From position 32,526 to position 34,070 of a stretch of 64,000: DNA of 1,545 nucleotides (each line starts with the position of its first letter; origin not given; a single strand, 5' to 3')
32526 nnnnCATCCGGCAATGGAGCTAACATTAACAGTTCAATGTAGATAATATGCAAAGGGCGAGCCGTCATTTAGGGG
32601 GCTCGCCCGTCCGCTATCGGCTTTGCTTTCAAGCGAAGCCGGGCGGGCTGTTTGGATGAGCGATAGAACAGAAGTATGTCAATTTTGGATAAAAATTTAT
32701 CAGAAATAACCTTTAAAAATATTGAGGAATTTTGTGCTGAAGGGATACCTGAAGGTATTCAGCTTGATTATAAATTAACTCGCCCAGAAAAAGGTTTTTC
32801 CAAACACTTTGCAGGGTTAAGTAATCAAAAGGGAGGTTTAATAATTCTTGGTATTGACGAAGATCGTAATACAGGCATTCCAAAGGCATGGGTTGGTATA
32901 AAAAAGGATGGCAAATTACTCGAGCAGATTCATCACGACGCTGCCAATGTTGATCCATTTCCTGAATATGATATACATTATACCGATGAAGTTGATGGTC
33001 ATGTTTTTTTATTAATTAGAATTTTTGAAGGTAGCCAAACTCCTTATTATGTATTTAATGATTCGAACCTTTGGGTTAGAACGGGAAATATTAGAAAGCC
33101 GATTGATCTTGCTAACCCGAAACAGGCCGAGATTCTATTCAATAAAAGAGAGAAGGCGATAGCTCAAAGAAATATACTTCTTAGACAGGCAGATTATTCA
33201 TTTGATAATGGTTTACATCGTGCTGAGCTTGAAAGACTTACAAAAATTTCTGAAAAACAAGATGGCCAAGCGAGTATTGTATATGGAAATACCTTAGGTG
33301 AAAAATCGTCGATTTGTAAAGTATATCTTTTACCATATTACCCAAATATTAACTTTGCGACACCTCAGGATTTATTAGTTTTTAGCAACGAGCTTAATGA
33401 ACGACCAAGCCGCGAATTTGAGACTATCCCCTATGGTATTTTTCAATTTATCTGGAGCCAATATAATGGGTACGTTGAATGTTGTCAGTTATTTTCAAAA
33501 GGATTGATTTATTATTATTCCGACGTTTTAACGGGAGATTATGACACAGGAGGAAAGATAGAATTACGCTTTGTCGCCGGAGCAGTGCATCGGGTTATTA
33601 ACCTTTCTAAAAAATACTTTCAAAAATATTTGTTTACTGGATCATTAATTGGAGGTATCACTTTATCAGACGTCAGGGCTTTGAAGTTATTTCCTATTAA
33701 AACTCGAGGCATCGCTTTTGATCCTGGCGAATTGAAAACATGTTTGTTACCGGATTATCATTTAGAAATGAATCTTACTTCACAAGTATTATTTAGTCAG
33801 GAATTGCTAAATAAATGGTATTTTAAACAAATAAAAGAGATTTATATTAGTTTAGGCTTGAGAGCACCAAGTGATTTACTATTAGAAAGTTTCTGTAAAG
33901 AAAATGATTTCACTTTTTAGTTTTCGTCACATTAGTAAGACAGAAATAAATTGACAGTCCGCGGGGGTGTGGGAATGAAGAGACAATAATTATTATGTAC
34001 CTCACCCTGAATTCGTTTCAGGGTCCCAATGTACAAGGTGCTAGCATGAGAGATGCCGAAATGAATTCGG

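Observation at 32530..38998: dnaK and dnaJ split by a 6.5-kb insert that opens with a strikingly AT-rich AlbA_2/Schlafen-like gene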

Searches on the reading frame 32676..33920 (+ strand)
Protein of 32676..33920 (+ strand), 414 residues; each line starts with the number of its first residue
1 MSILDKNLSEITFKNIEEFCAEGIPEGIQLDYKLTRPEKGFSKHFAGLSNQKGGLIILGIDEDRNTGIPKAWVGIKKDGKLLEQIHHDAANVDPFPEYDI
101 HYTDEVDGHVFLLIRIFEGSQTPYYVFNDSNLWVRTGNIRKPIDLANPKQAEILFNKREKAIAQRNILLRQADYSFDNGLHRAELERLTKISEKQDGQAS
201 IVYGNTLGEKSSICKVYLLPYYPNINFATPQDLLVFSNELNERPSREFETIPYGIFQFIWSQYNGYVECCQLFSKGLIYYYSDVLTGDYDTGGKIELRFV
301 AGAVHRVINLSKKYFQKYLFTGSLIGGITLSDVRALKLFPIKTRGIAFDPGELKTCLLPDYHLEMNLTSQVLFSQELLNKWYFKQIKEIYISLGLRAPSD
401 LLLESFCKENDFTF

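Call 5: search_protein_families(library=pfam, proteins=[window:32676-33920:+], max_evalue=0.01)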
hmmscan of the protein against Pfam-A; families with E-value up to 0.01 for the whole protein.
window:32676-33920:+ (414 aa): 1 family
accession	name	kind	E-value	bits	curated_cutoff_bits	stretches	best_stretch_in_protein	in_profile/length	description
PF04326.19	SLFN_AlbA_2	-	2.9e-11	44.4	25.3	1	29-143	4-117/118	Schlafen, AlbA_2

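Call 7: search_protein_families(library=padloc, proteins=[window:32676-33920:+], max_evalue=0.1)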
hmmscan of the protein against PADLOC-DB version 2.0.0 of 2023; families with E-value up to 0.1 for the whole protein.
window:32676-33920:+ (414 aa): 0 families

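Call 8: search_protein_families(library=ncbifam, proteins=[window:32676-33920:+], max_evalue=0.1)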
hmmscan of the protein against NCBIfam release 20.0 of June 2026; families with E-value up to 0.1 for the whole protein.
window:32676-33920:+ (414 aa): 0 families

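Call 14: find_homologous_proteins(query=window:32676-33920:+, max_evalue=0.001)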
Query window:32676-33920:+ (414 aa): 22 proteins with E <= 0.001 among 3746 candidates.
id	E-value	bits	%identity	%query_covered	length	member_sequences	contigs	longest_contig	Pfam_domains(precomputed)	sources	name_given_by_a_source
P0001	2.2e-282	954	100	100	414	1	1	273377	PF04326.20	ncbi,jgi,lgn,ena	ncbi:MAG: ATP-binding protein [Patescibacteria group bacterium]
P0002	2.2e-130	453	50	100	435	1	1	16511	PF04326.20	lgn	-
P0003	4.2e-124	433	49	100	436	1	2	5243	PF04326.20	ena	-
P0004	1.5e-105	372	48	85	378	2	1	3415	-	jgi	jgi:hypothetical protein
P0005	2.2e-88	315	38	100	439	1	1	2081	PF04326.20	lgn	-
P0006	9.1e-88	313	40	100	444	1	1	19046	PF04326.20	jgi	-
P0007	3.7e-86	308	38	100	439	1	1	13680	PF04326.20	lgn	-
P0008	4.4e-84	301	39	100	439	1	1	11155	PF04326.20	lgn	-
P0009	1.1e-83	300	39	99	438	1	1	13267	PF04326.20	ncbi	-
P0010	8.6e-83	297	37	100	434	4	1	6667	PF04326.20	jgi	-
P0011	1.1e-79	286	38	99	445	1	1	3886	PF04326.20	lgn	-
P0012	1.4e-79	286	38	99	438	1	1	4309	PF04326.20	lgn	-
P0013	4.5e-78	281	39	100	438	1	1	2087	PF04326.20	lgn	-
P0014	9.1e-78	280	38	99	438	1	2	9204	PF04326.20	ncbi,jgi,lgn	-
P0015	1.0e-77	280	37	99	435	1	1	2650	PF04326.20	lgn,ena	-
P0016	2.9e-71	259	36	100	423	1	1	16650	PF04326.20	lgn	-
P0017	8.5e-70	254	35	99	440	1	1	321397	PF04326.20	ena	-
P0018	4.5e-67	245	37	95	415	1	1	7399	PF04326.20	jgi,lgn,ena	-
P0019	3.8e-62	229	46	56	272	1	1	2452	PF04326.20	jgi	-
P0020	2.8e-61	226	37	83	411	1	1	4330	PF04326.20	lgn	-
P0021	1.5e-59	220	37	71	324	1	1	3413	PF04326.20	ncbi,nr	ncbi:MAG: ATP-binding protein, partial [Candidatus Woesebacteria bacterium]|nr:ATP-binding protein [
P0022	5.1e-50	189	33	85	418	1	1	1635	PF04326.20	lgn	-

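Call 21: find_encoding_contigs(protein=P0001, flank=10000, max_places=4)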
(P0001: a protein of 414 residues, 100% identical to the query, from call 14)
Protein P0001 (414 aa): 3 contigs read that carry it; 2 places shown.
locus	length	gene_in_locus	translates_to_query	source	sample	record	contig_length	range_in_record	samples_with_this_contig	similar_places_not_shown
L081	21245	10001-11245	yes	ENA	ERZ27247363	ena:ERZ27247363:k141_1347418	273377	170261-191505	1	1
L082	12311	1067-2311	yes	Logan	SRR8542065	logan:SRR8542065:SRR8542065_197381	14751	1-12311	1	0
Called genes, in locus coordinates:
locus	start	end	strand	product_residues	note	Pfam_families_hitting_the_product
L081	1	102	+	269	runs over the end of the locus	PF00005:ABC_tran, PF13304:AAA_21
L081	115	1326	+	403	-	PF12679:ABC2_membrane_2, PF12698:ABC2_membrane_3, PF01061:ABC2_membrane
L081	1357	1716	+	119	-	PF18895:T4SS_pilin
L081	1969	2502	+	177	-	-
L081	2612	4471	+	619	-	-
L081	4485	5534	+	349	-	PF18933:PsbP_2 (faint)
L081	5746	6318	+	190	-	PF01628:HrcA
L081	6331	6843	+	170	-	PF01025:GrpE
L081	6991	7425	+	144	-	PF04969:CS (weak), PF00011:HSP20, PF17886:ArsA_HSP20 (weak)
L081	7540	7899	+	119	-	-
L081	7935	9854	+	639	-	PF00012:HSP70, PF06723:MreB_Mbl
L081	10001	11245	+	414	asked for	PF04326:SLFN_AlbA_2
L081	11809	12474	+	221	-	PF01553:Acyltransferase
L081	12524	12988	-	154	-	-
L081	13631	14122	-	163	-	-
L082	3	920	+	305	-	?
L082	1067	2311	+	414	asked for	PF04326:SLFN_AlbA_2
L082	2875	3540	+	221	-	PF01553:Acyltransferase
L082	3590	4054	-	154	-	-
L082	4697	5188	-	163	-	-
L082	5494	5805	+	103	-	PF11950:DUF3467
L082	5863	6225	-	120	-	-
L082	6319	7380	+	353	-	-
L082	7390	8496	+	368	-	PF00226:DnaJ, PF01556:DnaJ_C, PF00684:DnaJ_CXXCXGXG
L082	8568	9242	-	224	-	-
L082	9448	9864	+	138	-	-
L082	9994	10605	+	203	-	-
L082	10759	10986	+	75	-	-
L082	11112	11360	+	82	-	-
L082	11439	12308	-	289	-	PF00892:EamA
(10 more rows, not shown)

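Call 22: find_encoding_contigs(protein=P0002, flank=8000, max_places=2)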
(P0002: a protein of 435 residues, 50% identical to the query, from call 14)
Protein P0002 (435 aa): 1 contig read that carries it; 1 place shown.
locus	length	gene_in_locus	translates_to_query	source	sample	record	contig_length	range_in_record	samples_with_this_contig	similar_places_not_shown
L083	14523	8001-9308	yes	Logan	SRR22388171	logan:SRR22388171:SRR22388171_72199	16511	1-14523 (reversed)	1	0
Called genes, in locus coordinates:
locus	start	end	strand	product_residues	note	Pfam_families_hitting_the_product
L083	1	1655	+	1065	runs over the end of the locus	PF09565:RE_NgoFVII (faint), PF13091:PLDc_2 (weak), PF04851:ResIII (faint), PF00176:SNF2-rel_dom (weak), PF00271:Helicase_C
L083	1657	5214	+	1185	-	PF01170:UPF0020 (faint), PF20473:MmeI_Mtase, PF07669:Eco57I, PF02384:N6_Mtase (weak), PF12950:TaqI_C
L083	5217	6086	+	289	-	-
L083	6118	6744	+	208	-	PF08378:NERD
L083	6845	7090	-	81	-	PF09954:DUF2188 (weak)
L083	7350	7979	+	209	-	PF00717:Peptidase_S24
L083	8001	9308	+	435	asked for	PF04326:SLFN_AlbA_2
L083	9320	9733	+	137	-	-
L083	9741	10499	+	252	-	-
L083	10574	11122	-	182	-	PF11611:DUF4352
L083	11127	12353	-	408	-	-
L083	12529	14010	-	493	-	PF17289:Terminase_6C (weak)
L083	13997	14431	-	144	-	PF20901:Sf6_terminase (weak)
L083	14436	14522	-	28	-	?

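Call 23: find_encoding_contigs(protein=P0017, flank=8000, max_places=2)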
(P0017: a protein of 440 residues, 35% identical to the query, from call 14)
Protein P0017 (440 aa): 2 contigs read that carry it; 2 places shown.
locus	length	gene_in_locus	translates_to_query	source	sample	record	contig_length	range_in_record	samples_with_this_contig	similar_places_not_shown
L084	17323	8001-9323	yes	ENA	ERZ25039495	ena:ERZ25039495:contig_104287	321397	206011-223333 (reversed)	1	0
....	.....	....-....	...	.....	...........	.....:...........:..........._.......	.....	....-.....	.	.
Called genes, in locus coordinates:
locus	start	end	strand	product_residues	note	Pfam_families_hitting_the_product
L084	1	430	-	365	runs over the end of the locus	PF01420:Methylase_S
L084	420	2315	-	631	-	PF02384:N6_Mtase, PF01170:UPF0020 (weak), PF20473:MmeI_Mtase (weak)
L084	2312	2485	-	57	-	PF12728:HTH_17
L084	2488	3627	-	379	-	-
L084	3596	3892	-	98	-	PF04026:SpoVG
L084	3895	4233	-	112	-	-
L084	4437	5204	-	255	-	-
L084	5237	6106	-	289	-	PF02498:Bro-N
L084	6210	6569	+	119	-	PF01541:GIY-YIG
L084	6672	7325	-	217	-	PF00717:Peptidase_S24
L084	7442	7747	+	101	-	-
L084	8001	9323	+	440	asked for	PF04326:SLFN_AlbA_2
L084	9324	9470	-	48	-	-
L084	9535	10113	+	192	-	PF13875:DUF4202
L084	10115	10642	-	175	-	-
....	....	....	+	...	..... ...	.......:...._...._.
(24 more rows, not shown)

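Call 24: find_encoding_contigs(protein=P0006, flank=8000, max_places=2)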
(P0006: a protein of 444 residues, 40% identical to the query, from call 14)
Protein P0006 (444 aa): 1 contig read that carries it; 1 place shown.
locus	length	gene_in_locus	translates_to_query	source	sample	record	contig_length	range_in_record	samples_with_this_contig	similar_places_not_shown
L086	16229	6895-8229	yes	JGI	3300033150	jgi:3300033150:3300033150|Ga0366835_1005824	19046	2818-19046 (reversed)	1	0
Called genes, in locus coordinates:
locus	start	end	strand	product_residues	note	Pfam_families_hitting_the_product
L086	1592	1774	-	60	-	-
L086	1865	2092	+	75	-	PF12728:HTH_17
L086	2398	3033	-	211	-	-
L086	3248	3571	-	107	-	-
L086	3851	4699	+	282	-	-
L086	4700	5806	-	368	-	PF00145:DNA_methylase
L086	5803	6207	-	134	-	PF03852:Vsr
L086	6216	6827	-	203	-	PF01726:LexA_DNA_bind, PF00717:Peptidase_S24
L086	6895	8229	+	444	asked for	PF04326:SLFN_AlbA_2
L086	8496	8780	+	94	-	-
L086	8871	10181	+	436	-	-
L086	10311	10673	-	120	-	-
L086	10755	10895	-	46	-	-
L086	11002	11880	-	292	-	-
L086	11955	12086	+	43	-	-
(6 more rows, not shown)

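Call 25: find_encoding_contigs(protein=P0007, flank=7000, max_places=1)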
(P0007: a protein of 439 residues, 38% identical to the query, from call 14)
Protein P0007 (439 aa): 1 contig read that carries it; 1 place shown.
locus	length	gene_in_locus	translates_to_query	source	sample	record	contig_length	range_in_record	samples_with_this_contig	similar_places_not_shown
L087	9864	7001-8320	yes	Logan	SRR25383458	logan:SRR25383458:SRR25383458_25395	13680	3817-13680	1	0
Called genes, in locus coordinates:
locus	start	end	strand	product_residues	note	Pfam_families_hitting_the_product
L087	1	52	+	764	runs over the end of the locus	PF01555:N6_N4_Mtase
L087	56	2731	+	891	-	PF04851:ResIII, PF19778:RE_endonuc (weak)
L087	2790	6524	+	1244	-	PF13245:AAA_19, PF13604:AAA_30, PF13086:AAA_11 (weak), PF01443:Viral_helicase1 (weak), PF13538:UvrD_C_2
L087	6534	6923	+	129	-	-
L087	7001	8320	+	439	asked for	PF04326:SLFN_AlbA_2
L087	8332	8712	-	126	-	-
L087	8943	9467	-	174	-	-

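Call 26: find_encoding_contigs(protein=P0009, flank=7000, max_places=1)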
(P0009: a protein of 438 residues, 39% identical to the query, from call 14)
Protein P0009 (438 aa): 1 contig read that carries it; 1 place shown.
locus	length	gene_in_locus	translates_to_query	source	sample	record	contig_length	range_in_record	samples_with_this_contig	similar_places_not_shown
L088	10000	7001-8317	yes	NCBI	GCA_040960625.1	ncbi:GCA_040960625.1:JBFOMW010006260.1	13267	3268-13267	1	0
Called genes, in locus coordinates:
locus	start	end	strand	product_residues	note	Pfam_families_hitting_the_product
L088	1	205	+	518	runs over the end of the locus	PF00005:ABC_tran, PF02463:SMC_N (faint), PF13304:AAA_21 (faint), PF00005:ABC_tran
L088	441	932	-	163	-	-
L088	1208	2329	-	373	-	PF12146:Hydrolase_4, PF00561:Abhydrolase_1 (weak), PF12697:Abhydrolase_6 (weak)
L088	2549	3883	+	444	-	PF00202:Aminotran_3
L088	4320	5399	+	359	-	PF04055:Radical_SAM, PF13353:Fer4_12 (weak)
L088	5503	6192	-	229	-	PF04140:ICMT, PF04191:PEMT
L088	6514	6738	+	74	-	-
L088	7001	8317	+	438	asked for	PF04326:SLFN_AlbA_2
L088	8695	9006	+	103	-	-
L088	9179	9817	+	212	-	PF00174:Oxidored_molyb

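Call 27: find_encoding_contigs(protein=P0016, flank=8000, max_places=1)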
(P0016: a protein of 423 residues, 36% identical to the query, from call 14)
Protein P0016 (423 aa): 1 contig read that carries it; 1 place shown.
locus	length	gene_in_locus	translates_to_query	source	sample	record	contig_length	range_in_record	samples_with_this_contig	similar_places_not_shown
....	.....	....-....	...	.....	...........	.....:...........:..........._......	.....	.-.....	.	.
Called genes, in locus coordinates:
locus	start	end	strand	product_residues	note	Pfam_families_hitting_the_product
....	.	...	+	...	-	?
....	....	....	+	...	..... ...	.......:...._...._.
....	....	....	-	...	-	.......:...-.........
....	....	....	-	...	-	-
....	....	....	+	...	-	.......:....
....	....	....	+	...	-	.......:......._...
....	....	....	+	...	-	-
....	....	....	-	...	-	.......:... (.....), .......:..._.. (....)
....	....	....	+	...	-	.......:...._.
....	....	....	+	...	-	-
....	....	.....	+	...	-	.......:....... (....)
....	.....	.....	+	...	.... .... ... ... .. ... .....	-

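Call 28: find_encoding_contigs(protein=P0008, flank=7000, max_places=1)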
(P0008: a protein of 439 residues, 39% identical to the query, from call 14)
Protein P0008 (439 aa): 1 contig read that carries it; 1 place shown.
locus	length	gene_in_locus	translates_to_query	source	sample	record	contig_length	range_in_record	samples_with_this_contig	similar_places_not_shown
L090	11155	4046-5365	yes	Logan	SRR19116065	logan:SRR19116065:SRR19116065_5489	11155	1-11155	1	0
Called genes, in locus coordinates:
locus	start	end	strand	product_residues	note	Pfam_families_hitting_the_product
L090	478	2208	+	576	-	PF02463:SMC_N (weak), PF13175:AAA_15, PF13304:AAA_21 (weak), PF13175:AAA_15, PF13304:AAA_21 (weak), PF20469:OLD-like_TOPRIM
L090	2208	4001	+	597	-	PF00580:UvrD-helicase, PF13245:AAA_19, PF13361:UvrD_C, PF13538:UvrD_C_2 (faint)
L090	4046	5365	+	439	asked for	PF04326:SLFN_AlbA_2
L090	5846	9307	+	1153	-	PF12728:HTH_17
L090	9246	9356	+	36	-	-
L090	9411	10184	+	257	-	PF00215:OMPdecase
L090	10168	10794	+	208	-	-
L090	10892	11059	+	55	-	-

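Call 29: predict_structure(alignment_id=A1)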
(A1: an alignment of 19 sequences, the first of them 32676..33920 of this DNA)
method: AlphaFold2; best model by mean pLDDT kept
length: 414 residues; sequences in the alignment: 19
mean_pLDDT: 89.4   pTM: 0.83
mean pLDDT of the five models: 89.4, 88.7, 88.3, 83.2, 81.4
residues with pLDDT >= 90: 264; 70-90: 127; 50-70: 21; < 50: 2
segments of 3 or more residues with pLDDT < 50: none
pLDDT, mean of each block of 10 residues (from residue 1): 82 95 91 93 94 94 93 93 94 92 96 91 86 87 90 85 93 95 93 70 85 92 90 90 67 93 90 96 80 86 95 93 92 89 75 82 92 93 96 91 93 83
secondary structure, 60 per line:
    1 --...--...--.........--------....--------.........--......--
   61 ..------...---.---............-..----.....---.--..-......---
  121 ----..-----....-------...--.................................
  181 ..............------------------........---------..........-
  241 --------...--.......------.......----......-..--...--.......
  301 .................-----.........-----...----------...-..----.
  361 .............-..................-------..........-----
elements in order: H13-21 E30-33 H42-50 E53-58 E69-71 H79-90 E98-102 E112-117 E132-135 E143-145 H148-194 E213-220 H230-239 E249-251 E254-260 E267-273 E278-283 E294-296 H297-317 E323-331 E337-339 E360-368 H369-373 H375-392 H400-409

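Call 32: search_protein_representatives(alignment_id=A1)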
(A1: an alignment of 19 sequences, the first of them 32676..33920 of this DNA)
Query: 19 sequences, 439 profile positions. Proteins with E-value up to 0.001 (for the whole library): 5530; up to 1e-10: 1369; up to 1e-30: 321. The best 150 are listed.
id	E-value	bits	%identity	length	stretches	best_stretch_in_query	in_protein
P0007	5.8e-207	704.2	-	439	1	1-438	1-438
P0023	2.2e-167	573.8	-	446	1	1-438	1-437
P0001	3.0e-161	553.5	-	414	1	1-438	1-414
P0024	2.0e-159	547.6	-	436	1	1-438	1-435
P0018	4.4e-159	546.4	-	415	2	1-190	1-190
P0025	1.3e-158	544.9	-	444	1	1-438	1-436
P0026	9.2e-152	522.3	-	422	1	1-435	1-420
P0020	6.3e-150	516.2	-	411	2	1-190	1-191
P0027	1.0e-148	512.3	-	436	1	1-436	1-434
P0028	4.3e-148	510.2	-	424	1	1-438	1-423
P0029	6.2e-147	506.4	-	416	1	1-435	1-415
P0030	9.7e-145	499.1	-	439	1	1-437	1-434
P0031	1.9e-144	498.2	-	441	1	1-437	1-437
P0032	2.1e-144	498.0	-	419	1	1-436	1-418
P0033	4.4e-142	490.4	-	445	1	1-439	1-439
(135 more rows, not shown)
